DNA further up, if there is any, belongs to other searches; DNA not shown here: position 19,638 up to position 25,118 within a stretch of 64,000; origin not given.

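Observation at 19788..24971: A 1727-aa single-polypeptide regulator fusing a Ser/Thr kinase, STAND-like ATPase, TPR, GAF, and a sigma-54 enhancer-binding module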

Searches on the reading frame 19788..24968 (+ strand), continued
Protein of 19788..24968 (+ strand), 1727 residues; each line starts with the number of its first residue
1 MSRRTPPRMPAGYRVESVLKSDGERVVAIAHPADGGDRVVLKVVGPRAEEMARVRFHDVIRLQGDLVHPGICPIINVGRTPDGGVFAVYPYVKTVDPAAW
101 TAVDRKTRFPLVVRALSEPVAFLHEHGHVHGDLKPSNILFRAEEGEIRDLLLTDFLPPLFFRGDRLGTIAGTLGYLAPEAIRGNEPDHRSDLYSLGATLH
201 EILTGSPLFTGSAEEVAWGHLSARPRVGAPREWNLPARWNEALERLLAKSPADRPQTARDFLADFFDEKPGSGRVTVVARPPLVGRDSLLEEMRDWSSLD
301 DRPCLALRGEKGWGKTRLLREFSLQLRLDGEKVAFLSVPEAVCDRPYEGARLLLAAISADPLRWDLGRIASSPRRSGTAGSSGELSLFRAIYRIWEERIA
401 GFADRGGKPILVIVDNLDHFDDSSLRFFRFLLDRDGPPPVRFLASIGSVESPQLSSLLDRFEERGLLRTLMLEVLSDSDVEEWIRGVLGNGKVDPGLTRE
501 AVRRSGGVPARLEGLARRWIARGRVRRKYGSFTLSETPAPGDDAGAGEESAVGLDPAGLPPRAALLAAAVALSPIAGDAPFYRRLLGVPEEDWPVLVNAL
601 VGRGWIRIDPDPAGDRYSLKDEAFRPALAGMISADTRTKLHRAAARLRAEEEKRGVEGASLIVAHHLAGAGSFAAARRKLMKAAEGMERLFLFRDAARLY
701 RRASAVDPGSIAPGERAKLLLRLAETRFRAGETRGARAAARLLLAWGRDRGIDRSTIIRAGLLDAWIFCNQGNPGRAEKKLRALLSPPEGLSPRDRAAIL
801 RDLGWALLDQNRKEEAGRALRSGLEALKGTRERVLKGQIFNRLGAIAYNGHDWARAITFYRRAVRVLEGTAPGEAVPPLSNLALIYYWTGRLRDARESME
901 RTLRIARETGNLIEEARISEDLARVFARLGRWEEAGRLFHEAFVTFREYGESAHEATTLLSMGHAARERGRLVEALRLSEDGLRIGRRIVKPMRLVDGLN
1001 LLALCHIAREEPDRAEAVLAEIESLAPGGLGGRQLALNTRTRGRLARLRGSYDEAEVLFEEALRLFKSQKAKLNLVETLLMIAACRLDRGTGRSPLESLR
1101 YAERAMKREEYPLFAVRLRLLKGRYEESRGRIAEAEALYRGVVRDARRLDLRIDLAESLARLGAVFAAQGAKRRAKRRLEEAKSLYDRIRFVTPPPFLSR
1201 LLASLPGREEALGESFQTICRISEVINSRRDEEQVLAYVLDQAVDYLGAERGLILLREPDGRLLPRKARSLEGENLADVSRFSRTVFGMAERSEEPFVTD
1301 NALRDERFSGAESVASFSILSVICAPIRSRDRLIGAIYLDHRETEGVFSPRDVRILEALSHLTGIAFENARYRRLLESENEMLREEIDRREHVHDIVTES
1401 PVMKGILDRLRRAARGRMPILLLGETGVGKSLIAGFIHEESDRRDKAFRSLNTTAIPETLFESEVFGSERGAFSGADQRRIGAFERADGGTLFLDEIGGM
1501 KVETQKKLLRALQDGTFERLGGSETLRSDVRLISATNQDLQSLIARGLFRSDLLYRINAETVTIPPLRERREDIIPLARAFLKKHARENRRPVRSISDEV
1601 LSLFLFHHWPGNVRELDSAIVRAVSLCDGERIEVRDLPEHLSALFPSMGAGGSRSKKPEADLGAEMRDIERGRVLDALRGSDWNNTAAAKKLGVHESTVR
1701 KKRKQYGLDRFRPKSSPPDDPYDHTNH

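Call 60: find_encoding_contigs(protein=P0008, flank=5000, max_places=1)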
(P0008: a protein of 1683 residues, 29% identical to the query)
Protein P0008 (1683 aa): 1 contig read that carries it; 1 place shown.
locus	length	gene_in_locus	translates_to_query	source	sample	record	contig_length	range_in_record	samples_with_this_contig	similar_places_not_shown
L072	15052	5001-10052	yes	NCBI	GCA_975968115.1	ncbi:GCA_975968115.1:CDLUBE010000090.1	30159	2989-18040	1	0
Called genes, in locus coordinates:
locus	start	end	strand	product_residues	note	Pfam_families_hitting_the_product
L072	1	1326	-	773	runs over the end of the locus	PF00930:DPPIV_N, PF00326:Peptidase_S9, PF12146:Hydrolase_4 (faint)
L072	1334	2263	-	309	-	PF01978:TrmB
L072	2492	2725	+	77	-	-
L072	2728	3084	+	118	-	PF00076:RRM_1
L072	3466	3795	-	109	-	-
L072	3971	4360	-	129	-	-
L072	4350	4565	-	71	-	-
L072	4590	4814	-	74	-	-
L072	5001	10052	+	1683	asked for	PF00069:Pkinase, PF07714:PK_Tyr_Ser-Thr, PF13191:AAA_16, PF13424:TPR_12, PF17874:TPR_MalT, PF01590:GAF, PF13185:GAF_2, PF13492:GAF_3, +12 more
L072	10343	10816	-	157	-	-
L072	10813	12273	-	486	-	PF00072:Response_reg, PF00308:Bac_DnaA, PF01695:IstB_IS21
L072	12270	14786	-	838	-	PF00989:PAS, PF08448:PAS_4, PF13426:PAS_9, PF08448:PAS_4, PF00989:PAS, PF13426:PAS_9, PF01590:GAF, PF13185:GAF_2, +9 more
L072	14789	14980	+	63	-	-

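Call 61: find_encoding_contigs(protein=P0016, flank=5000, max_places=1)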
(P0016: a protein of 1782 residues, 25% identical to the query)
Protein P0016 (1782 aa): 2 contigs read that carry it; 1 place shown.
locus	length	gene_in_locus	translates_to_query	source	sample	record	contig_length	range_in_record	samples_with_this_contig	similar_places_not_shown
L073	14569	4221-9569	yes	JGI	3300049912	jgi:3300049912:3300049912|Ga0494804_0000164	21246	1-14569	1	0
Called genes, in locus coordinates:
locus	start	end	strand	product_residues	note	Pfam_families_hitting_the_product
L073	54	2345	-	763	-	PF08309:LVIVD, PF18962:Por_Secre_tail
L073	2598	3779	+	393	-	PF01053:Cys_Met_Meta_PP, PF06838:Met_gamma_lyase (weak), PF00155:Aminotran_1_2 (weak), PF00266:Aminotran_5 (weak)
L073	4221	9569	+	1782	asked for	PF00069:Pkinase, PF07714:PK_Tyr_Ser-Thr, PF13191:AAA_16, PF13424:TPR_12, PF01590:GAF, PF13185:GAF_2, PF00158:Sigma54_activat, PF14532:Sigma54_activ_2, +17 more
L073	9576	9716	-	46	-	-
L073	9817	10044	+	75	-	-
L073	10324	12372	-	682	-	PF00270:DEAD (faint), PF04851:ResIII, PF17757:UvrB_inter, PF27431:UvrB_3rd, PF00271:Helicase_C, PF12344:UvrB, PF02151:UVR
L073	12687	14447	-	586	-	PF13860:FlgD_ig, PF18962:Por_Secre_tail (weak)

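Call 62: find_encoding_contigs(protein=P0056, flank=5000, max_places=1)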
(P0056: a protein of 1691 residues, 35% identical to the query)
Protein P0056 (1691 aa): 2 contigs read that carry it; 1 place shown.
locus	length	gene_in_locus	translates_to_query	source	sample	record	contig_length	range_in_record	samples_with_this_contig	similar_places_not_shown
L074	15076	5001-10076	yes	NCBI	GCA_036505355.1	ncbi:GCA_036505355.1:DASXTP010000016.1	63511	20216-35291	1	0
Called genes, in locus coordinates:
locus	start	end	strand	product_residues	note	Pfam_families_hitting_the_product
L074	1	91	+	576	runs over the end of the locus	PF00501:AMP-binding, PF13193:AMP-binding_C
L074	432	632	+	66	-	PF00313:CSD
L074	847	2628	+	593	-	PF13646:HEAT_2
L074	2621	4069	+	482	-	PF13487:HD_5, PF01966:HD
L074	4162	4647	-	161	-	-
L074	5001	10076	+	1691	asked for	PF00069:Pkinase, PF07714:PK_Tyr_Ser-Thr, PF13191:AAA_16, PF01590:GAF, PF13185:GAF_2, PF13492:GAF_3, PF00158:Sigma54_activat, PF14532:Sigma54_activ_2, +7 more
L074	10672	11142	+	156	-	PF00158:Sigma54_activat (weak)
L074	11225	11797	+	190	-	-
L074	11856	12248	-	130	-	-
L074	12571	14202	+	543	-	PF07719:TPR_2 (faint)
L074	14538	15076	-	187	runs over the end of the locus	-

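Call 96: search_protein_families(library=padloc, proteins=[window:19788-24968:+], max_evalue=0.001)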
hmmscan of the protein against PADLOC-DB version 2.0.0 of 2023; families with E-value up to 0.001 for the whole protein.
window:19788-24968:+ (1727 aa): 31 families (the best 25 are shown)
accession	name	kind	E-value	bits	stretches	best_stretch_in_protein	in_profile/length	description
PDLC01995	RtcR_PspF2--CARF_AAA_HTH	-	3.6e-99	331.1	1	1380-1708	152-480/481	-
PDLC01994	RtcR_PspF1--CARF_AAA_HTH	-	1.6e-55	187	1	1388-1628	154-389/468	-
PDLC01993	RtcR--CARF_AAA_HTH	-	4.6e-51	171.8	1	1363-1648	151-443/523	-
PDLC04053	PD-T4-6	-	6.7e-35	119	1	11-262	9-265/311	-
PDLC04042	PD-T4-6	-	1.8e-33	114.4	1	11-264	9-268/292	-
PDLC04054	PD-T4-6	-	2.6e-32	110.6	1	10-263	9-268/347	-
PDLC04138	mad6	-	4e-24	83.5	1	36-265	76-310/659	mads_6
PDLC04041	PD-T4-6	-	6.7e-24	82.9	1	12-265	29-290/443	-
PDLC04052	PD-T4-6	-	6.7e-24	82.9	1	112-271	118-279/496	-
PDLC04061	PD-T4-6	-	1.8e-23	81.9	1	112-261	125-276/510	-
PDLC04043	PD-T4-6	-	4.3e-22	76.8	1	13-265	17-274/452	-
PDLC04057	PD-T4-6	-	1.8e-21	74.7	1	61-264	60-266/443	-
PDLC04047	PD-T4-6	-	2.2e-21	74.3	1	29-265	29-269/327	-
PDLC04060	PD-T4-6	-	1.5e-19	68.3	1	54-264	53-265/486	-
PDLC04039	PD-T4-6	-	3e-19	67.4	1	50-262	55-269/458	-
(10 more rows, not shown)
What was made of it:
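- PADLOC kinase models (PD-T4-6, E 7e-35) and RtcR-type AAA+ models hit the protein (call 96).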
